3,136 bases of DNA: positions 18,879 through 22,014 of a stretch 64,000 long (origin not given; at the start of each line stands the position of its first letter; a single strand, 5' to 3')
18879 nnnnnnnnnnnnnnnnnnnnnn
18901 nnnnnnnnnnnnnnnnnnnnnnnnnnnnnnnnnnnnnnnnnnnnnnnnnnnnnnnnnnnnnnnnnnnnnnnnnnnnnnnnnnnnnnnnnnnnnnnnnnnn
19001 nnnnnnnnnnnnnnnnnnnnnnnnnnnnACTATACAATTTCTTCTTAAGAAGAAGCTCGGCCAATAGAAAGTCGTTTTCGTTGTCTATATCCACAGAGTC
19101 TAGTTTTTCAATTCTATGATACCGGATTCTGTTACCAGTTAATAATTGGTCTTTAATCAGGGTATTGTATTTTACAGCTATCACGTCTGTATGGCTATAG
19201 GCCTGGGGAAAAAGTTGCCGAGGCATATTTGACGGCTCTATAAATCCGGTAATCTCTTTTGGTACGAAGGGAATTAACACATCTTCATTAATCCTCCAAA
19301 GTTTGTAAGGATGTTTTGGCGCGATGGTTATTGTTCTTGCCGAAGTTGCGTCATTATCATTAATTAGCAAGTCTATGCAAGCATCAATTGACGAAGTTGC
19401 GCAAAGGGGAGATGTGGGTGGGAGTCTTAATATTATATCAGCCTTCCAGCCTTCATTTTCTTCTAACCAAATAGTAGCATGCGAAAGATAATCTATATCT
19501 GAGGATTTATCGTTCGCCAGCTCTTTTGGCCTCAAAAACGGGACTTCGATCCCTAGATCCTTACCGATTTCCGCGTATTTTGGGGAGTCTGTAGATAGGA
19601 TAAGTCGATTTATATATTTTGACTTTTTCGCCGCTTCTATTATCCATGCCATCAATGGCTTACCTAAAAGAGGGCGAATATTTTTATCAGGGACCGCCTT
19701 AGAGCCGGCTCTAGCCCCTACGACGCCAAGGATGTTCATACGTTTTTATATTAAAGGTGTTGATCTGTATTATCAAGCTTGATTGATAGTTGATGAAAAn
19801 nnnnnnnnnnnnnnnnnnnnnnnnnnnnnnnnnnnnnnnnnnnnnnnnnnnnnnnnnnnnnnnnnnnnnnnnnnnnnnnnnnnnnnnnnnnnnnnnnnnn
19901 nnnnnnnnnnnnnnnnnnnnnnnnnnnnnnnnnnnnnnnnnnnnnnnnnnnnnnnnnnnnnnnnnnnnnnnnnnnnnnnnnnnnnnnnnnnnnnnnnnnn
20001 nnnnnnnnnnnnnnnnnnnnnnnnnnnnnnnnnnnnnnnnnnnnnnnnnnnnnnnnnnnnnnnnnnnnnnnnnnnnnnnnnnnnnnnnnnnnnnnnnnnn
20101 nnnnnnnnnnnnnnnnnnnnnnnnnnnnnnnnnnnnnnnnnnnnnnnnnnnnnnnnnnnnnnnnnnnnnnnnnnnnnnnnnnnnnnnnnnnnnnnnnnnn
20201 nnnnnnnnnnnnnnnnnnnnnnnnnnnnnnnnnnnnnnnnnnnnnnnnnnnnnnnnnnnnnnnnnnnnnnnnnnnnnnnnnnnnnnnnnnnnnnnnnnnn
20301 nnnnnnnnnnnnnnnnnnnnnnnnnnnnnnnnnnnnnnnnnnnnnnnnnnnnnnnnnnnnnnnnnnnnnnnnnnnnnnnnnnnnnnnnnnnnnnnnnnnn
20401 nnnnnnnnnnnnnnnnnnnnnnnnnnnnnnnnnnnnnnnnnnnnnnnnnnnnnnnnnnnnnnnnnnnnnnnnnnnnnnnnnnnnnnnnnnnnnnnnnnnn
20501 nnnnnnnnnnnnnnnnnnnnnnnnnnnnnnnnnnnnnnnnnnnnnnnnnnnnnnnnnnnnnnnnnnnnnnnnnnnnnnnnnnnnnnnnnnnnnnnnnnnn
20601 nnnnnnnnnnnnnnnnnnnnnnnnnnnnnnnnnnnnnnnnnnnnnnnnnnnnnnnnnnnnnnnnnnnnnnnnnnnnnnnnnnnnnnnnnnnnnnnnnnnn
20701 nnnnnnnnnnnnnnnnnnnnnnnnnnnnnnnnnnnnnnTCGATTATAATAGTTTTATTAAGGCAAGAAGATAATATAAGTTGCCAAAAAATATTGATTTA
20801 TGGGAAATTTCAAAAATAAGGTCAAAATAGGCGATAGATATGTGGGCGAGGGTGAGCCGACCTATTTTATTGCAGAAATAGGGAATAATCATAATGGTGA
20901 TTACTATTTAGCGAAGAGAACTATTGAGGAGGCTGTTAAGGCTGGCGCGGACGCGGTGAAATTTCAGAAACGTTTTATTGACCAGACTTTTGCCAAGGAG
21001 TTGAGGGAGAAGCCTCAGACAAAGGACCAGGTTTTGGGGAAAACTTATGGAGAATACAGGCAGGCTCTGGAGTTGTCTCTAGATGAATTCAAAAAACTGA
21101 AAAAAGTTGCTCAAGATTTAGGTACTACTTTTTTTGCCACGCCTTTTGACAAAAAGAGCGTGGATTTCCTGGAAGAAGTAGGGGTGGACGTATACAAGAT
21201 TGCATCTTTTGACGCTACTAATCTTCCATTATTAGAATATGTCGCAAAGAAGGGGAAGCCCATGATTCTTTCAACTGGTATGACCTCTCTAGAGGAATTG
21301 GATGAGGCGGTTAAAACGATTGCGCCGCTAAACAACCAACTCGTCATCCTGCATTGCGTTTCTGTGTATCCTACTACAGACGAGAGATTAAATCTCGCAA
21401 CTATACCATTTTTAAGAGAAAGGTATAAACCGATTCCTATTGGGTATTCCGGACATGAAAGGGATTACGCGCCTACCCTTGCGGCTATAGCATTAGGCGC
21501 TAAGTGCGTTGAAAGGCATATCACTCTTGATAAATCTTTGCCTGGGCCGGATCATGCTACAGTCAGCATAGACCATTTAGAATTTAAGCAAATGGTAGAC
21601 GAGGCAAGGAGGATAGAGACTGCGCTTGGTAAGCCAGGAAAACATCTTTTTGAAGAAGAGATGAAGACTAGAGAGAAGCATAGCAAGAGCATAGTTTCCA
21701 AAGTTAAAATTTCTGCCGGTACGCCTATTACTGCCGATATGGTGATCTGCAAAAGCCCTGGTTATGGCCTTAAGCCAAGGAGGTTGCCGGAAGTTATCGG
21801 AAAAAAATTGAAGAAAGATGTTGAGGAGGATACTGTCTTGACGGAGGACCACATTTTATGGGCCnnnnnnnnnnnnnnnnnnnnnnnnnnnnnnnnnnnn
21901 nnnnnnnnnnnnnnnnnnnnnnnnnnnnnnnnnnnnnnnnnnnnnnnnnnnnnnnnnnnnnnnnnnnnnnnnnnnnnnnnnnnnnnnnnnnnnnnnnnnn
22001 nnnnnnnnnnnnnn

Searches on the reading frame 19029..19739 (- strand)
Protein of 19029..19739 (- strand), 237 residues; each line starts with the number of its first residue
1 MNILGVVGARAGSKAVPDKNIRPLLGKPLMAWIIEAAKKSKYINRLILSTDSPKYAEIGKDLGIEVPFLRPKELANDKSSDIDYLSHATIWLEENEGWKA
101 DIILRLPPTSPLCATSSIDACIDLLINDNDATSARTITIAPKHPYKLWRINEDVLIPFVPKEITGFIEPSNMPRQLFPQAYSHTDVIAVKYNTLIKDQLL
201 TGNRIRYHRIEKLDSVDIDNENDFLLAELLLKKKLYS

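Call 66: search_protein_families(library=pfam, proteins=[window:19029-19739:-], max_evalue=0.00001)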
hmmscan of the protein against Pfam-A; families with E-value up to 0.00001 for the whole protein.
window:19029-19739:- (237 aa): 1 family
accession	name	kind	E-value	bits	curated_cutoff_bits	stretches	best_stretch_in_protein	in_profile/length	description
PF02348.25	CTP_transf_3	-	9e-20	71.8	22.6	1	6-130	3-119/217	Cytidylyltransferase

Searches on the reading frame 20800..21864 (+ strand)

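Call 66: search_protein_families(library=pfam, proteins=[window:20800-21864:+], max_evalue=0.00001)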
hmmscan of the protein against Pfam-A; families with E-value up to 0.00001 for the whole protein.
window:20800-21864:+ (355 aa): 2 families
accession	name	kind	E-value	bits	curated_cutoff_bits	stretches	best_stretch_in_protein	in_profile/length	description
PF03102.20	NeuB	-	5.8e-81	271.9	22.1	1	42-278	2-238/241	NeuB family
PF08666.17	SAF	-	1.3e-10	42.1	21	1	297-352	3-62/63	SAF domain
